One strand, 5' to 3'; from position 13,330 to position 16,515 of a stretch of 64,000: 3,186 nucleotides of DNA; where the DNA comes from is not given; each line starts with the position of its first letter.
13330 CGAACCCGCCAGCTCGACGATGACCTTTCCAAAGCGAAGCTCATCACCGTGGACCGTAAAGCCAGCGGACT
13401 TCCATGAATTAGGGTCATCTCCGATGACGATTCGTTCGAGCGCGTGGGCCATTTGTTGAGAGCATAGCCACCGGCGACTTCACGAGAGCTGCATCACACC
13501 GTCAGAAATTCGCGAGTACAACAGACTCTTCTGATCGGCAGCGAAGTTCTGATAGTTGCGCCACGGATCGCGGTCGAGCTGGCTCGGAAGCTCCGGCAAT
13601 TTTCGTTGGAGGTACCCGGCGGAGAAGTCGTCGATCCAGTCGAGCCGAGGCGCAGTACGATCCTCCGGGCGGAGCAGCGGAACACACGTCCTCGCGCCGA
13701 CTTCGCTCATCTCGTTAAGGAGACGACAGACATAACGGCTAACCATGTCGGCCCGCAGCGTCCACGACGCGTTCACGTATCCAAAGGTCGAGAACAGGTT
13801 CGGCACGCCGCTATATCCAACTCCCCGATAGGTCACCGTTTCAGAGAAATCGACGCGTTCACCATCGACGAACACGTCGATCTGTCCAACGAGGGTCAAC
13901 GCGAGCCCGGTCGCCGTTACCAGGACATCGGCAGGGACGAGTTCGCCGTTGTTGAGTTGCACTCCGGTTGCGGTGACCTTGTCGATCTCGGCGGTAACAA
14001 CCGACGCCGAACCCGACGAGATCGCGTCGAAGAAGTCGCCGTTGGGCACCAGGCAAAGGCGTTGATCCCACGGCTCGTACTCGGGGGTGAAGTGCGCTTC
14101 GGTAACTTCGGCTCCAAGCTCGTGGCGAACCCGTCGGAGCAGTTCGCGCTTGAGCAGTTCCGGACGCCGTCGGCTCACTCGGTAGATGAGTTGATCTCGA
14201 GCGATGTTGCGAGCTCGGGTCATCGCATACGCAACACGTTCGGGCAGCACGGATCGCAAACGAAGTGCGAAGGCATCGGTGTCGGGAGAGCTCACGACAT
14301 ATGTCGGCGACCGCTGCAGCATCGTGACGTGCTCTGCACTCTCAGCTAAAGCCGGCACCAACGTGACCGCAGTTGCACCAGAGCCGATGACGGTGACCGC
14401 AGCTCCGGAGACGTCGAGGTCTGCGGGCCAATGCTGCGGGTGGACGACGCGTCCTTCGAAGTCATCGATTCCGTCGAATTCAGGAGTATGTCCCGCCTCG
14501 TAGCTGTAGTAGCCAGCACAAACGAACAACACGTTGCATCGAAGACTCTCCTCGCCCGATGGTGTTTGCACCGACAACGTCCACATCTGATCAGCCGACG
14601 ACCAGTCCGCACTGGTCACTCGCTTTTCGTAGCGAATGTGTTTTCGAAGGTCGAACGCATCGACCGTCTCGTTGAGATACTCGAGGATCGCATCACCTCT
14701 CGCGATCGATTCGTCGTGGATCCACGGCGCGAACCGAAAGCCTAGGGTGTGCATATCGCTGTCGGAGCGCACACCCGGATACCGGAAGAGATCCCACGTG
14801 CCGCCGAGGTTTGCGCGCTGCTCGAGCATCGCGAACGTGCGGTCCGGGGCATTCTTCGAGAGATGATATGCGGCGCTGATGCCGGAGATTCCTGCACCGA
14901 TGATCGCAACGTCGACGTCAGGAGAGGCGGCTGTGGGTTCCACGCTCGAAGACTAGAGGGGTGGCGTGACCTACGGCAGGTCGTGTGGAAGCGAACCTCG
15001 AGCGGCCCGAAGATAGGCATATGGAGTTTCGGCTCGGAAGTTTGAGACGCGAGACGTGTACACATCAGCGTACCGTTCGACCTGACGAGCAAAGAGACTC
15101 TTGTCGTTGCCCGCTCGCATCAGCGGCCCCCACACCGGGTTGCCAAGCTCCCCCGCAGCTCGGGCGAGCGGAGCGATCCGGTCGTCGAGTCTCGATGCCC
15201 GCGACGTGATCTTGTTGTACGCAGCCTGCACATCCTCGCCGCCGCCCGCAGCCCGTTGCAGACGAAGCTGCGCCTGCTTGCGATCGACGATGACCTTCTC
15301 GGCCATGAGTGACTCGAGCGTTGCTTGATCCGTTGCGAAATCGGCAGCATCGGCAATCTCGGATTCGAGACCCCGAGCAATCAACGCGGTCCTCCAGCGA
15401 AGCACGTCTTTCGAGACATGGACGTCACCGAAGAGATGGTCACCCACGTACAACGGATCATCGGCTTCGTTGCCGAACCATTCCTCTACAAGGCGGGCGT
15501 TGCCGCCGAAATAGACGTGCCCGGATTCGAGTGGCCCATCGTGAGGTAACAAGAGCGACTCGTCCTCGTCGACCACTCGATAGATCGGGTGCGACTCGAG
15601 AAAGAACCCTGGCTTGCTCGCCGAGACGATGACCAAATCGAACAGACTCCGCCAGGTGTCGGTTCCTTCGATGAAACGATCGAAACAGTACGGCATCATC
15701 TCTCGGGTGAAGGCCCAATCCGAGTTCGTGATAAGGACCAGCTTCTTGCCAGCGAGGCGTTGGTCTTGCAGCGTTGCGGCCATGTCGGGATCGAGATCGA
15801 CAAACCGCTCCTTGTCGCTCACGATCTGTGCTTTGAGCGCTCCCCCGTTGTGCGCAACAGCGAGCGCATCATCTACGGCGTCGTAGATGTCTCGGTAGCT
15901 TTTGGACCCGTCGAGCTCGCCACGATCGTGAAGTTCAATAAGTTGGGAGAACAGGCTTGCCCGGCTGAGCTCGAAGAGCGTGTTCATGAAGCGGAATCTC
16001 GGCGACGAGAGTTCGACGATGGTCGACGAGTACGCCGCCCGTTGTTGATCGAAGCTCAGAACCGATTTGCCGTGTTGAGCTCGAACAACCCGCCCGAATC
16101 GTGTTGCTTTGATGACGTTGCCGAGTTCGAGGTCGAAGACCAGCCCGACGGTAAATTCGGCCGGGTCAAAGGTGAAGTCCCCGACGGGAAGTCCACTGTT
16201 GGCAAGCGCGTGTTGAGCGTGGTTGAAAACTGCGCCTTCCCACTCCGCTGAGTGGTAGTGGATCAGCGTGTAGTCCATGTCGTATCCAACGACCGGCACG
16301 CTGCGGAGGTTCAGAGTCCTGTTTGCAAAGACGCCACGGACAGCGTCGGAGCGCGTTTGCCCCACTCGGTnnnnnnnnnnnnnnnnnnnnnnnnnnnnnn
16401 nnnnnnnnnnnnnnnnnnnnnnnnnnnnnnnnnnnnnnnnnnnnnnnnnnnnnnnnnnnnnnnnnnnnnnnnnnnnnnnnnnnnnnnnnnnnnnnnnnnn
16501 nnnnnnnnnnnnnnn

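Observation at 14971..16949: Eroded stand-alone GyrB-ATPase-like (GHKL) protein coupled to a HAD-IG 5'-nucleotidase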

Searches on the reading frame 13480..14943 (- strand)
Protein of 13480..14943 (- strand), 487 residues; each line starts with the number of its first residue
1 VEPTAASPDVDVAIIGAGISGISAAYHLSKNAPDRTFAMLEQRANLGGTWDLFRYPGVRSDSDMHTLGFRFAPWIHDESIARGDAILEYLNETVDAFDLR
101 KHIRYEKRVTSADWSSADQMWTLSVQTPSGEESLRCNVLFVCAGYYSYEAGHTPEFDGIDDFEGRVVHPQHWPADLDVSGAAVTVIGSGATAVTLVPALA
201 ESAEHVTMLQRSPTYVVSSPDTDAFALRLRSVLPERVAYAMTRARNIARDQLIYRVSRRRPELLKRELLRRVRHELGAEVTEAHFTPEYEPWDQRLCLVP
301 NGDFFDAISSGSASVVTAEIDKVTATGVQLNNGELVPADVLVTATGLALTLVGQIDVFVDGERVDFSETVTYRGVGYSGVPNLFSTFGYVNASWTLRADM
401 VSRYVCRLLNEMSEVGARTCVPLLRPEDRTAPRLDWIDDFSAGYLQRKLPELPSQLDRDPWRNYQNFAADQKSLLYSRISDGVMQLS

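Call 3: search_protein_families(library=pfam, proteins=[window:13480-14943:-], max_evalue=1)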
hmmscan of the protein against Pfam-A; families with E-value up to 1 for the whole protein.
window:13480-14943:- (487 aa): 21 families
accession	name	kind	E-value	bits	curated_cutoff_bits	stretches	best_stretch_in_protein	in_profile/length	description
PF00743.25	FMO-like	-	1.3e-15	57.3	22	1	12-348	4-331/532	Flavin-binding monooxygenase-like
PF13450.12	NAD_binding_8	-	8.3e-12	45.7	21.9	1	14-67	1-52/68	NAD(P)-binding Rossmann-like domain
PF13738.12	Pyr_redox_3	-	1.7e-10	41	30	1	14-221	2-205/305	Pyridine nucleotide-disulphide oxidoreductase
PF01266.30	DAO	-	1.4e-09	38.4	27.9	1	11-49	1-38/353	FAD dependent oxidoreductase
PF07992.20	Pyr_redox_2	-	1.7e-09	37.9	26.1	1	11-216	2-178/291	Pyridine nucleotide-disulphide oxidoreductase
PF01946.23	Thi4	-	4.5e-07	29.8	26.2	1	10-50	18-58/235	Thi4 family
PF13434.12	Lys_Orn_oxgnase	-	8.4e-07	28.9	21.3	1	98-279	107-284/339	L-lysine 6-monooxygenase/L-ornithine 5-monooxygenase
PF00070.33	Pyr_redox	-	0.00012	23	22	1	183-221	2-39/82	Pyridine nucleotide-disulphide oxidoreductase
PF13454.12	NAD_binding_9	-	0.00057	20.3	21.8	1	13-50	1-41/155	FAD-NAD(P)-binding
PF01488.26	Shikimate_DH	-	0.011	16.3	24.3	0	178-213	10-46/138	Shikimate / quinate 5-dehydrogenase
PF03486.20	HI0933_like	-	0.018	14.9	50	0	11-46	2-35/244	HI0933-like protein Rossmann domain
PF00890.30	FAD_binding_2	-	0.026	14.1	20.4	1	11-49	1-37/414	FAD binding domain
PF01134.28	GIDA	-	0.03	13.8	22.1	1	11-31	1-21/391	Glucose inhibited division protein A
PF05834.18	Lycopene_cycl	-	0.031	13.8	23.4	0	11-43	1-33/380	Lycopene cyclase protein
PF21799.2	MurD-like_N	-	0.038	14.7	27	0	12-46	3-35/88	Mur ligase MurD-like, N-terminal domain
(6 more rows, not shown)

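Call 46: search_protein_families(library=ncbifam, proteins=[window:13480-14943:-], max_evalue=0.01)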
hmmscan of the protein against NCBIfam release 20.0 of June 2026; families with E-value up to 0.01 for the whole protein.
window:13480-14943:- (487 aa): 34 families (the best 25 are shown)
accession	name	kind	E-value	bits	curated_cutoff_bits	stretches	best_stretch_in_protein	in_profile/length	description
NF045818.1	Neo-PentlctneDsynPtlE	equivalog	5e-30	104.2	1100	1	6-217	45-263/587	neopentalenolactone/pentalenolactone D synthase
NF040505.1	ArsO_flavin_mono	equivalog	9.8e-19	68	425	1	10-219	1-199/346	ArsO family NAD(P)H-dependent flavin-containing monooxygenase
NF058570.1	trimeth_mono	equivalog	8.6e-13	48.2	675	1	85-223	99-238/443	trimethylamine monooxygenase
NF005545.0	PRK07208.1-1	equivalog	1e-06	27.4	451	1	7-65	5-62/504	hypothetical protein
TIGR00562.1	proto_IX_ox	equivalog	5.7e-06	25.2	97.85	1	11-49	4-42/470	protoporphyrinogen oxidase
NF009410.0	PRK12771.1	subfamily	7.7e-06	24.7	516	1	11-49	140-176/566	NAD(P)-binding protein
TIGR02734.1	crtI_fam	subfamily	5.7e-05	22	238.1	0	13-61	2-48/504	phytoene desaturase family protein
NF009074.0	PRK12409.1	equivalog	6.3e-05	22.3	494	0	12-33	4-25/410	D-amino acid dehydrogenase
NF008841.0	PRK11883.1-1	equivalog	7.1e-05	21.9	517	1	11-49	5-44/453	protoporphyrinogen oxidase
NF006593.0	PRK09126.1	equivalog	7.3e-05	21.8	420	0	183-224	7-48/393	5-demethoxyubiquinol-8 5-hydroxylase UbiM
TIGR01292.1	TRX_reduct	equivalog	7.4e-05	21.7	343.45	0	11-63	2-55/300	thioredoxin-disulfide reductase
NF005560.0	PRK07233.1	equivalog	8.6e-05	21.5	252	1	11-59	2-48/435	hypothetical protein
TIGR00292.1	TIGR00292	equivalog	0.00012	21.4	148.3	1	10-50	22-61/254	sulfide-dependent adenosine diphosphate thiazole synthase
TIGR04018.1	Bthiol_YpdA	hypoth_equivalog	0.00018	20.4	339.9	1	11-215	1-187/316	YpdA family putative bacillithiol disulfide reductase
NF009454.0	PRK12814.1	equivalog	0.00027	19.4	916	0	11-49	195-231/657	putative NADPH-dependent glutamate synthase small subunit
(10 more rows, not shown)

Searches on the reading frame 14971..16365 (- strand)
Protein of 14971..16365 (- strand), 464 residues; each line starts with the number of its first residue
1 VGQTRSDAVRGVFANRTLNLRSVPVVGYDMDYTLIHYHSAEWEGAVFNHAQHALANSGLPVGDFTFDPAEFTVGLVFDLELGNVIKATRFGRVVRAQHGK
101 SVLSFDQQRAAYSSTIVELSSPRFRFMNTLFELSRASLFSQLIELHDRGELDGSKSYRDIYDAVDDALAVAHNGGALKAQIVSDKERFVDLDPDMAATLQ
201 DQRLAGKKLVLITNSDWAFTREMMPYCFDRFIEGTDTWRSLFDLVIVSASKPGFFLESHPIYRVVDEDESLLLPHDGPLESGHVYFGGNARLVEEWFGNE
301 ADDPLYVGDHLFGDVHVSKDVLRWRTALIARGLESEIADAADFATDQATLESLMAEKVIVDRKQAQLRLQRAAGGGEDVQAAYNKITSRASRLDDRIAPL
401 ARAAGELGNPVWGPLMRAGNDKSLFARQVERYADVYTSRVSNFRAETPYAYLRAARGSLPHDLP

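Call 3: search_protein_families(library=pfam, proteins=[window:14971-16365:-], max_evalue=1)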
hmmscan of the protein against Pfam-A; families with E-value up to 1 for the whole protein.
window:14971-16365:- (464 aa): 1 family
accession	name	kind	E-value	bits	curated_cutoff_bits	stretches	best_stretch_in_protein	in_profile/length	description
PF05761.20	5_nucleotid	-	7.3e-126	421.2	28.5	1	12-463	1-459/460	5' nucleotidase family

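Call 4: search_protein_families(library=ncbifam, proteins=[window:14971-16365:-], max_evalue=1)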
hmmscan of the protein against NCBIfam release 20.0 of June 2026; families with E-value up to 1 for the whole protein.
window:14971-16365:- (464 aa): 3 families
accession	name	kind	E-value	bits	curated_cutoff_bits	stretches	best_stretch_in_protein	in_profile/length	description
TIGR02244.1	HAD-IG-Ncltidse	subfamily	2.7e-88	296.4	237.15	1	12-340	1-333/343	HAD-IG family 5'-nucleotidase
TIGR02253.1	CTE7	subfamily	0.046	13.5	169.75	0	185-222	89-126/221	TIGR02253 family HAD-type hydrolase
NF009350.0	PRK12708.1-2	equivalog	0.084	13.1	189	1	106-185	24-98/132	peptidoglycan hydrolase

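Call 5: search_protein_families(library=padloc, proteins=[window:14971-16365:-], max_evalue=1)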
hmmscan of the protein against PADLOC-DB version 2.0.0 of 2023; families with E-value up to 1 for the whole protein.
window:14971-16365:- (464 aa): 0 families

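Call 48: find_related_loci(query=window:14971-16365:-, collection=genome_contigs, flank=4000)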
Query window:14971-16365:- (464 aa) in genome_contigs; peptide patterns used: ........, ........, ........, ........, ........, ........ (x = any residue, [..] = any of these).
74 stretches matched a pattern; 34 encode a relative of the query (tblastn E <= 1e-3); 34 distinct loci.
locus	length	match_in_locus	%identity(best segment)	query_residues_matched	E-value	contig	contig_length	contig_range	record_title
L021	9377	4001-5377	82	5-463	0e+0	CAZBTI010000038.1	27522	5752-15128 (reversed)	MAG TPA_asm: uncultured Acidimicrobiales bacterium isolate SRP114822_co1_51 genome assembly, contig: NODE_312_length_275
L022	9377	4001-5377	80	6-464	0e+0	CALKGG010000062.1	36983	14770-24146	MAG: uncultured Acidimicrobiales bacterium isolate R3_Bin_Bin_10_sub_1 genome assembly, contig: c_000001103601, whole ge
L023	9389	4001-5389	78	1-463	0e+0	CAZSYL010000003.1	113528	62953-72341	MAG TPA_asm: uncultured Acidimicrobiales bacterium isolate SRP114822_co2_87 genome assembly, contig: NODE_88_length_1135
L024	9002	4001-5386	76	1-462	0e+0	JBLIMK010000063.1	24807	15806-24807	MAG: Verrucomicrobiales bacterium isolate 3300053785_91 Ga0535658_0004060, whole genome shotgun sequence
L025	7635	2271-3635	77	10-463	0e+0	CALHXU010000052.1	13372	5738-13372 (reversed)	MAG: uncultured Acidimicrobiales bacterium isolate R4_Bin_MAXBIN__006_1 genome assembly, contig: c_000006429140, whole g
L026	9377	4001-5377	76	6-463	0e+0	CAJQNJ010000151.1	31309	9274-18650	MAG: uncultured Acidimicrobiales bacterium isolate 10_20180412_Bin_METABAT_163_1 genome assembly, contig: c_000003874244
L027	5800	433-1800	75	8-462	0e+0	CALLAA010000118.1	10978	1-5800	MAG: uncultured Acidimicrobiales bacterium isolate L1_Bin_MAXBIN__035_sub_1 genome assembly, contig: c_000001744523, who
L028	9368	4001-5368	75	8-462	0e+0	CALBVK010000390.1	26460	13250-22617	MAG: uncultured Acidimicrobiales bacterium isolate B4_Bin_METABAT__42_1 genome assembly, contig: c_000000896147, whole g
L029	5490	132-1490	69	10-462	0e+0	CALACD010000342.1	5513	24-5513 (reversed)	MAG TPA_asm: uncultured Acidimicrobiia bacterium isolate ERR2206770_bin.153_CONCOCT_v1.1_MAG genome assembly, contig: ER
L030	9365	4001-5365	66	8-462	0e+0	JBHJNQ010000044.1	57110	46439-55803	MAG: Acidimicrobiales bacterium isolate al_S4C133_1 S4Ck119_362150, whole genome shotgun sequence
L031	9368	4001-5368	65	8-462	0e+0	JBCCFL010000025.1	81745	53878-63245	MAG: Actinomycetota bacterium isolate P01_B01_bin.18 k141_1027148_length_81745_cov_65.9750, whole genome shotgun sequenc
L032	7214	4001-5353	63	10-463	0e+0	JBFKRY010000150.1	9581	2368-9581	MAG: Acidimicrobiales bacterium isolate Mix_sand23.2022.09.D.29 k141_1619437_length_9581_cov_12.6451, whole genome shotg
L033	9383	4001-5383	61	9-464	0e+0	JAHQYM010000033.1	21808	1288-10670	MAG: Acidimicrobiia bacterium isolate 10 NODE_3280_length_21808_cov_17.4913_ID_6559, whole genome shotgun sequence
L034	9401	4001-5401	56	2-464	5e-171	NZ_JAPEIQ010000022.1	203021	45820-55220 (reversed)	Hoyosella sp. YIM 151337 Scaffold22, whole genome shotgun sequence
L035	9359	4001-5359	57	10-463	4e-170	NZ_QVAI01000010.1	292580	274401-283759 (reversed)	Jiangella endophytica strain KE2-3 10, whole genome shotgun sequence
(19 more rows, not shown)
